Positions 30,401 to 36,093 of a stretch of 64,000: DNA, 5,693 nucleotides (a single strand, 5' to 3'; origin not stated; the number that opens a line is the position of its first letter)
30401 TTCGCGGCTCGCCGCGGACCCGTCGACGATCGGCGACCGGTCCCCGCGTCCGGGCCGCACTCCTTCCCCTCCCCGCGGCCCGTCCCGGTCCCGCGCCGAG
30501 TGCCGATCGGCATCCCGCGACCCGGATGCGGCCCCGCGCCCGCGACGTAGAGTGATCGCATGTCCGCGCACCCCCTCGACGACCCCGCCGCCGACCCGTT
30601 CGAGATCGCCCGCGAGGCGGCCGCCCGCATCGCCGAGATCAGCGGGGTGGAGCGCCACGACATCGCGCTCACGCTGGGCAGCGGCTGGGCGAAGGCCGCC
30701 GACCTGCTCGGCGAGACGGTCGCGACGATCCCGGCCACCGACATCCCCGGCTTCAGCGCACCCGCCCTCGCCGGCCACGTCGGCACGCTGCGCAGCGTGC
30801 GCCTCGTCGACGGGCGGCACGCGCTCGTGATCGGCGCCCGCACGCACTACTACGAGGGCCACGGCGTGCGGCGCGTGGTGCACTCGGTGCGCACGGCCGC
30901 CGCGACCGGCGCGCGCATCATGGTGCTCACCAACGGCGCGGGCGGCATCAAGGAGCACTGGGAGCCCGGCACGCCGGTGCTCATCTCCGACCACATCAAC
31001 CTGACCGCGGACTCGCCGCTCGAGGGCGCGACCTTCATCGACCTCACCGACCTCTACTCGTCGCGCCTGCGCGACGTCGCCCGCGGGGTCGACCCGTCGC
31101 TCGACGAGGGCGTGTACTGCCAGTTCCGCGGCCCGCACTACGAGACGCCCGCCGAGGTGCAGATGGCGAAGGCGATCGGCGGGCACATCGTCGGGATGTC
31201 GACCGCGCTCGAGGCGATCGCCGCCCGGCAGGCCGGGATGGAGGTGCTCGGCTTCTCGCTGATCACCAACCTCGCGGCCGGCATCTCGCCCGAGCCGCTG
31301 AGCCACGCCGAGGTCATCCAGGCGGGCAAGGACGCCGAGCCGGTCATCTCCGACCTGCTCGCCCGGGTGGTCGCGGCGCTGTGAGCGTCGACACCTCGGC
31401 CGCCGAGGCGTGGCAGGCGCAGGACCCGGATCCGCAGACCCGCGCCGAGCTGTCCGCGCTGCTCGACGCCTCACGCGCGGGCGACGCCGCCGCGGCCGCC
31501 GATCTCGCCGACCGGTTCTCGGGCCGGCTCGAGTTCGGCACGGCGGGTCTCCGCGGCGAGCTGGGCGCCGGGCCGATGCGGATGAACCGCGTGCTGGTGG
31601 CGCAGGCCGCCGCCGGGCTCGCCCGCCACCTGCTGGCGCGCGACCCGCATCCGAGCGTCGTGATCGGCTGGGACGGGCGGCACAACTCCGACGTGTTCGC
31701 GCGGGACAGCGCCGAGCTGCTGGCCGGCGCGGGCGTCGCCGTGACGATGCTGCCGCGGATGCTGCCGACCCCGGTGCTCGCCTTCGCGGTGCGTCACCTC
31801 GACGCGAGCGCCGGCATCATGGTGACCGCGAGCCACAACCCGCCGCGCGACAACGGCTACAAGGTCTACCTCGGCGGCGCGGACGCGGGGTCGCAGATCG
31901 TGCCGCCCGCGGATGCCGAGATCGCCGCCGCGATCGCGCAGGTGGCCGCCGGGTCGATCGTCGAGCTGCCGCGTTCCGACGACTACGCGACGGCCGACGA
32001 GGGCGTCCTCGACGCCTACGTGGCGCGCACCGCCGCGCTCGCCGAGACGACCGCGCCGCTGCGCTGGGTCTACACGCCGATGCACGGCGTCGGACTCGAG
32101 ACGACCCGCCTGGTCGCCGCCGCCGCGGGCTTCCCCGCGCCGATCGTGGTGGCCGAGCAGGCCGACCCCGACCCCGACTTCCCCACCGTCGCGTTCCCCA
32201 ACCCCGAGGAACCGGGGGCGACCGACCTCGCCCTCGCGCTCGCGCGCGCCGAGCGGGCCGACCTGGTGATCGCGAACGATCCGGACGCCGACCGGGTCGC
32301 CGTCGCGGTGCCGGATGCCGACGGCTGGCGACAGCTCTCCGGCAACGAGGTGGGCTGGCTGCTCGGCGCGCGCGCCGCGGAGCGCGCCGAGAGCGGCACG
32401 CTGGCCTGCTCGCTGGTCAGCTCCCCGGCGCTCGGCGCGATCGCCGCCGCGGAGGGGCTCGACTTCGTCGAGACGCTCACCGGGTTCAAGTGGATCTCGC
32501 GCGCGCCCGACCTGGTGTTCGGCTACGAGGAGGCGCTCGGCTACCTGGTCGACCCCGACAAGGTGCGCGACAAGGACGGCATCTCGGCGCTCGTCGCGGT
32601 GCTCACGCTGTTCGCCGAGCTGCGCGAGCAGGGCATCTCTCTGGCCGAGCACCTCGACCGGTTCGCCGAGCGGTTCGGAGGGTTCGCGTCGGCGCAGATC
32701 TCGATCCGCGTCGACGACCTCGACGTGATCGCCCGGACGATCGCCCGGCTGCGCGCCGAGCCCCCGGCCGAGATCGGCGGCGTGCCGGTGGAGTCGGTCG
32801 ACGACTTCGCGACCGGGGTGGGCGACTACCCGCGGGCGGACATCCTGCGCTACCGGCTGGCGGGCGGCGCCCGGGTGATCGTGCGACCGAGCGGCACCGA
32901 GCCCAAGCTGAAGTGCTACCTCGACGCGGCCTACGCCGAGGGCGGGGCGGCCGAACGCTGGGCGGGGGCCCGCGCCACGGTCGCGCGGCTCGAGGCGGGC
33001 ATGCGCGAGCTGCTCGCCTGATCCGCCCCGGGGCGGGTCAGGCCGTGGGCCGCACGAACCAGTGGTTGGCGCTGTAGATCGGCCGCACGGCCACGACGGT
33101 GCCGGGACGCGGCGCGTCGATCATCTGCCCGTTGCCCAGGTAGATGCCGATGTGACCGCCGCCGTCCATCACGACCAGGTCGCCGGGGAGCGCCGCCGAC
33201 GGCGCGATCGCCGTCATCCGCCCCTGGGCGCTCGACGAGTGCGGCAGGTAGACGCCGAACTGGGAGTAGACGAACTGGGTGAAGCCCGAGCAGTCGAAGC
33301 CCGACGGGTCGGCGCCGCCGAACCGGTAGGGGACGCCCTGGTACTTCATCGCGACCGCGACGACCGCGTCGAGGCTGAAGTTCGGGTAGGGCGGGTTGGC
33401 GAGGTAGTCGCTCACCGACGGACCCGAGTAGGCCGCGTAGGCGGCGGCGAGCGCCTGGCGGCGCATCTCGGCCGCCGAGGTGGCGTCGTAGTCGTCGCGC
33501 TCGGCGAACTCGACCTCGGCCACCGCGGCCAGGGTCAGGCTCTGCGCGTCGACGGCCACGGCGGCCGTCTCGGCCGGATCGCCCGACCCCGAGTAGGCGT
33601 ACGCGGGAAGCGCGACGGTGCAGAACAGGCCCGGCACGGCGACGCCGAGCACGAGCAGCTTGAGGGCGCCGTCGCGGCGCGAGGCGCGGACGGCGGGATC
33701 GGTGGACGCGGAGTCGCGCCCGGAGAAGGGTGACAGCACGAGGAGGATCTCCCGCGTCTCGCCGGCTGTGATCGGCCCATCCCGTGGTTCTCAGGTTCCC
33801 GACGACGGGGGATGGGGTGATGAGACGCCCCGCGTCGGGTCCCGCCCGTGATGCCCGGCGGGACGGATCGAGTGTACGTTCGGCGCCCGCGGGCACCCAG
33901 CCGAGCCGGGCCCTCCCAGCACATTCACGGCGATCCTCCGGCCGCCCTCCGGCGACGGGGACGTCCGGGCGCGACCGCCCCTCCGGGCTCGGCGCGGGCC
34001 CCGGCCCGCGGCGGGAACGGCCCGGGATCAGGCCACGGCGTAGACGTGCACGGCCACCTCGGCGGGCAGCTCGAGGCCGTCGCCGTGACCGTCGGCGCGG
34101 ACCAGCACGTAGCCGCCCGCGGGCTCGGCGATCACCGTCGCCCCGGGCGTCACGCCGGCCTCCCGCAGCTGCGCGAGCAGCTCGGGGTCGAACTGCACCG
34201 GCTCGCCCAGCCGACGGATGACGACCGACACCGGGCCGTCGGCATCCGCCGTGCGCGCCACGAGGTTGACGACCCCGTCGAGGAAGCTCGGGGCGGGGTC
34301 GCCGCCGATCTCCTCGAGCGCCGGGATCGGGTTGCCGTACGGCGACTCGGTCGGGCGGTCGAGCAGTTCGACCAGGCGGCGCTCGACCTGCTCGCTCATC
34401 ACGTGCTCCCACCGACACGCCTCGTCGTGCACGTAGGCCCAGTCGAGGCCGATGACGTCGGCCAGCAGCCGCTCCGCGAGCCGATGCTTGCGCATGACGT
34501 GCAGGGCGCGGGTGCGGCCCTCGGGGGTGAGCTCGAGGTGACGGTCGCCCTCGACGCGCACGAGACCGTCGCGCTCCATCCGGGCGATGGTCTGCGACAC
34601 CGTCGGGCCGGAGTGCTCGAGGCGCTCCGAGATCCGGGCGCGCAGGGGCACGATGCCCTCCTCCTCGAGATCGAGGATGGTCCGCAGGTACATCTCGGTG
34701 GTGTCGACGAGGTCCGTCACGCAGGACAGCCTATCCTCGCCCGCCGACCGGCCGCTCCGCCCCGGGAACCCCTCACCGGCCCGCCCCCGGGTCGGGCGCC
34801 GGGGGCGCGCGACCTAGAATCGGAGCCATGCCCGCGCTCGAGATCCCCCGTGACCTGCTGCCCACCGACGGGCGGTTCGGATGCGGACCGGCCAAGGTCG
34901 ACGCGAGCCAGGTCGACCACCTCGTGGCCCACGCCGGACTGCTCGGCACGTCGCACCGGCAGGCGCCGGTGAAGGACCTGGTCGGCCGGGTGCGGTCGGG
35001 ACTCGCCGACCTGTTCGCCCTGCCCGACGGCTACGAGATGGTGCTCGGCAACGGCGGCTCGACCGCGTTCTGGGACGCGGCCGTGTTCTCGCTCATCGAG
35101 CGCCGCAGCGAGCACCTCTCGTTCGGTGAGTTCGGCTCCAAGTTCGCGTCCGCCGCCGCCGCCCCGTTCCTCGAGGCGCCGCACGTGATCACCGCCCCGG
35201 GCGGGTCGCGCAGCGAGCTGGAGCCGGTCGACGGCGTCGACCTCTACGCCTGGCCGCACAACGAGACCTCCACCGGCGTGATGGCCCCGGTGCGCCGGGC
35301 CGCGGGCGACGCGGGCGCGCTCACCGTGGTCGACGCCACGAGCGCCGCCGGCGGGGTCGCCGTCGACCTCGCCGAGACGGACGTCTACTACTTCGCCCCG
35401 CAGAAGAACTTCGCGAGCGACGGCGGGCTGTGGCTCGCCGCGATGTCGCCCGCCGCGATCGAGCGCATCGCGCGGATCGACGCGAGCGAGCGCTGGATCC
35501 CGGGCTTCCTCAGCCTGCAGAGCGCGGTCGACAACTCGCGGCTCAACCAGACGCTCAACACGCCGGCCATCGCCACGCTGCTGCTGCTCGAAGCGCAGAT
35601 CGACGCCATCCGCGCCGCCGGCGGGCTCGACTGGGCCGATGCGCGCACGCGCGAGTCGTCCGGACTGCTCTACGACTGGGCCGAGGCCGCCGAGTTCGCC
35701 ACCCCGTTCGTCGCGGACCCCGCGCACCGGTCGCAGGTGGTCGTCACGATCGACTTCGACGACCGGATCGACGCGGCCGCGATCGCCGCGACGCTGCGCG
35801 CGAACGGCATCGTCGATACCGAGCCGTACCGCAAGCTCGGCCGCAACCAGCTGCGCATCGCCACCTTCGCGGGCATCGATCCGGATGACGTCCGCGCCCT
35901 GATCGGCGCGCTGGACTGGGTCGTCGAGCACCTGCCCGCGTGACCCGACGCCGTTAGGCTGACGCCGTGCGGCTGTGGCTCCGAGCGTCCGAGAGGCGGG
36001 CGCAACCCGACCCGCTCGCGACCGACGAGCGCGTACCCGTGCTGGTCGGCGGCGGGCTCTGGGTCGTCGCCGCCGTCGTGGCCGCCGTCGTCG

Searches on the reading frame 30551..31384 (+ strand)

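Call 16: search_protein_families(library=pfam, proteins=[window:30551-31384:+], max_evalue=0.001)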
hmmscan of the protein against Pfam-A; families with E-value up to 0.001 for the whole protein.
window:30551-31384:+ (277 aa): 1 family
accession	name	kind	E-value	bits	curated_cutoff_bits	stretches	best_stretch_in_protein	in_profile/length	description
PF01048.26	PNP_UDP_1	-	2e-37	129.3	25.1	1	38-274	2-232/233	Phosphorylase superfamily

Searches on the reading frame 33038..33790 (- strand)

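Call 16: search_protein_families(library=pfam, proteins=[window:33038-33790:-], max_evalue=0.001)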
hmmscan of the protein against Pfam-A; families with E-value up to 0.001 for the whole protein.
window:33038-33790:- (250 aa): 1 family
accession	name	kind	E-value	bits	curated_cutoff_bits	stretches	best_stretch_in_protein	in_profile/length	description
PF00877.26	NLPC_P60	-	3.4e-24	85.3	23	1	152-240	1-93/105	NlpC/P60 family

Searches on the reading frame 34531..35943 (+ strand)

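Call 16: search_protein_families(library=pfam, proteins=[window:34531-35943:+], max_evalue=0.001)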
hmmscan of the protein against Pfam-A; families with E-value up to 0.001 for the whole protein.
window:34531-35943:+ (470 aa): 1 family
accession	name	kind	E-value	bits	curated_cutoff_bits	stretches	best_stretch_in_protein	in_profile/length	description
PF00266.25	Aminotran_5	-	6.1e-12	45.6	21.5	1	237-427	141-333/371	Aminotransferase class-V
